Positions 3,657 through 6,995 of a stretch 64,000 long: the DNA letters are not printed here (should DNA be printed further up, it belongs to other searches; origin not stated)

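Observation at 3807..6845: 1012-aa polytopic protein fusing a possible channel component to an M15/VanY peptidase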

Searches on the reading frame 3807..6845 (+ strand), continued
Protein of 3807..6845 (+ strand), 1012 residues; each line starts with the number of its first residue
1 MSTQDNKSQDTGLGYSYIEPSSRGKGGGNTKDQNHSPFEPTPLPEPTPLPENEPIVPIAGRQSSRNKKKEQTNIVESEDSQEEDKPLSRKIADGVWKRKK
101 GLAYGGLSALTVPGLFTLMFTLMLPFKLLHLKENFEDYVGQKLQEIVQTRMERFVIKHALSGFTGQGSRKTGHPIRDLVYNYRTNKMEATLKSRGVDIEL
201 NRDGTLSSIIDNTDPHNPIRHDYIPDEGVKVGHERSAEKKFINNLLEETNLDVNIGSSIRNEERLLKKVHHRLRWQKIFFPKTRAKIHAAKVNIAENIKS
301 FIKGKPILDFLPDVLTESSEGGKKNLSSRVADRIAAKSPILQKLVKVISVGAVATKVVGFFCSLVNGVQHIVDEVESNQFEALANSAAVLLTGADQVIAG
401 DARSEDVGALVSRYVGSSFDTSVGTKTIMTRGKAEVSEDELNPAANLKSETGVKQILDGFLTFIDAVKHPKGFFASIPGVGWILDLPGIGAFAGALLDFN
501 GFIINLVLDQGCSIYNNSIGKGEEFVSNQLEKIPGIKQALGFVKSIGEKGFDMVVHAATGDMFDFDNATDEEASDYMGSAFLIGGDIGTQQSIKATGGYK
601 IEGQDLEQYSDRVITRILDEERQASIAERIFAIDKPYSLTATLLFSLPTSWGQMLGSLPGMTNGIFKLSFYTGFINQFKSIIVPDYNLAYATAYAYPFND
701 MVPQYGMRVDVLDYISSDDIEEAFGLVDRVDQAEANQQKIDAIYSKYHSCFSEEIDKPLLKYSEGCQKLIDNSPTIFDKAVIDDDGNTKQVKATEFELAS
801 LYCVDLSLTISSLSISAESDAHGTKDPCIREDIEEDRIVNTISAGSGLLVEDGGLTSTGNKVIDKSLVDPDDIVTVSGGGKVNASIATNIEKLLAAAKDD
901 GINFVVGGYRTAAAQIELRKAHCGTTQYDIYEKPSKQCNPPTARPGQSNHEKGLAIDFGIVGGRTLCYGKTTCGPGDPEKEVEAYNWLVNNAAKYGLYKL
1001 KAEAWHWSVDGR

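Call 71: fold_search(model_id=the predicted structure, library=viral)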
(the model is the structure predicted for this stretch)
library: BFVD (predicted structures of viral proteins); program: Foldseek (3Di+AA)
matches with E <= 10: 112; with E <= 0.001: 0
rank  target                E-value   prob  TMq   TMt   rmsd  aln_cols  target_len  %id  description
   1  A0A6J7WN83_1          1.3e-01  0.06  0.06  0.06  43.0       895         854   11  Phage tail tape measure protein [uncultured Caudovirales phage]
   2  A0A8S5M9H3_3          2.3e-01  0.05  0.06  0.06  32.2       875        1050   11  Uncharacterized protein [Siphoviridae sp. ctv4j104]
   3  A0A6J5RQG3            2.5e-01  0.18  0.04  0.13  34.2       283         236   13  Uncharacterized protein [uncultured Caudovirales phage]
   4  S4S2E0                2.8e-01  0.07  0.06  0.07  21.8       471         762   10  (no name in the UniProt tables at hand)
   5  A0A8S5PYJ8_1          3.0e-01  0.06  0.07  0.06  45.0       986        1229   11  PolyVal ADP-Ribosyltransferase in polyvalent protein [Myoviridae sp. ctWiL39]
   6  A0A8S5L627            3.6e-01  0.05  0.07  0.08  43.9       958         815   10  Mediator complex subunit 30 [MELD virus sp.]
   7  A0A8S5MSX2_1          3.7e-01  0.04  0.07  0.06  41.2       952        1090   14  Tail tape measure protein [Siphoviridae sp. ctDcW16]
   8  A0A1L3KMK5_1          3.7e-01  0.04  0.06  0.06  49.6      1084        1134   10  (no name in the UniProt tables at hand)
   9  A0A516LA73            3.9e-01  0.05  0.07  0.06  51.4       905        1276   11  (no name in the UniProt tables at hand)
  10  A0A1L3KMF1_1          5.1e-01  0.03  0.05  0.06  38.9       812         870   12  (no name in the UniProt tables at hand)
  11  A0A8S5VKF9            6.3e-01  0.04  0.06  0.07  28.0       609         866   12  (no name in the UniProt tables at hand)
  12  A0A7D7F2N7            6.5e-01  0.12  0.11  0.10  33.1       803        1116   13  (no name in the UniProt tables at hand)
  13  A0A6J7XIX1            6.5e-01  0.04  0.07  0.08  36.0       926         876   12  Structural protein [uncultured Caudovirales phage]
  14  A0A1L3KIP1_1          6.8e-01  0.05  0.06  0.05  55.6       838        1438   13  Replicase polyprotein 1ab [Beihai hermit crab virus 4]
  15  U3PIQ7                7.4e-01  0.02  0.05  0.06  61.1       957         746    9  Internal virion protein [Burkholderia phage JG068]
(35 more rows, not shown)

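Call 72: search_protein_families(library=phrogs, proteins=[window:3807-6845:+], max_evalue=0.01)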
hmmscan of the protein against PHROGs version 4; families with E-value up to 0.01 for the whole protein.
window:3807-6845:+ (1012 aa): 2 families
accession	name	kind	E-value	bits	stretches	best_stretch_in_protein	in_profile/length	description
phrog_16823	-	tail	3.6e-09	35.5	1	873-1009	935-1051/1948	tail length tape measure protein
phrog_2649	-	lysis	0.0044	17.9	1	881-961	12-91/261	endolysin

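Call 77: list_cluster_members(proteins=[window:3807-6845:+, P0007, P0011, P0020, P0022, P0003, P0018, P0015])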
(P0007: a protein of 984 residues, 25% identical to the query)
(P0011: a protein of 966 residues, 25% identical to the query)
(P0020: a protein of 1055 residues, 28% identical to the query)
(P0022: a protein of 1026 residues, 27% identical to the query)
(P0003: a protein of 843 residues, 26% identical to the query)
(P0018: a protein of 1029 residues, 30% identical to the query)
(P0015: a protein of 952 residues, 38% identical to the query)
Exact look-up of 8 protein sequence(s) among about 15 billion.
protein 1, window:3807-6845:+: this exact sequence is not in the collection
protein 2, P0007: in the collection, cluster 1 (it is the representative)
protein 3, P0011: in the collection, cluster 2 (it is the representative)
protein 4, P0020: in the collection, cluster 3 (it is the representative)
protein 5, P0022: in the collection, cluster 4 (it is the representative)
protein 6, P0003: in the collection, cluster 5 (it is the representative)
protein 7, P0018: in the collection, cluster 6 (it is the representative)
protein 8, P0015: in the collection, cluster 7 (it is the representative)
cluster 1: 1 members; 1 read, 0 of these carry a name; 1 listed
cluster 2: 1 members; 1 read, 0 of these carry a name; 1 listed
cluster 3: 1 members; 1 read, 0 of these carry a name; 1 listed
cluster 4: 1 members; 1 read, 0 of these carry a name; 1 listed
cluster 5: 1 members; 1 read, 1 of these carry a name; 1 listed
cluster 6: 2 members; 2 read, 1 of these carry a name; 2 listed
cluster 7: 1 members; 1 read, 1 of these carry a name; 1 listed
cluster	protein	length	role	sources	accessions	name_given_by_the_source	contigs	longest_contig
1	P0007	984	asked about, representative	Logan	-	-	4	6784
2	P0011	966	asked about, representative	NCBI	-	-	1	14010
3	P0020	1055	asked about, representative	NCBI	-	-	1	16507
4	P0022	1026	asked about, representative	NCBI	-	-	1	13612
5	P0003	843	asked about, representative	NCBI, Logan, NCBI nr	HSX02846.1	MAG TPA: hypothetical protein VLI05_06075 [Candidatus Saccharimonadia bacterium] | hypothetical protein [Candidatus Saccharimonadia bacterium]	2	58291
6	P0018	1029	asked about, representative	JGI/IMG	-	hypothetical protein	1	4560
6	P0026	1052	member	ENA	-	-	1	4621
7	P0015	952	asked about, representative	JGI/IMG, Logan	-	hypothetical protein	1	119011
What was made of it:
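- The family lives in Saccharimonadia-type loci (call 77).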
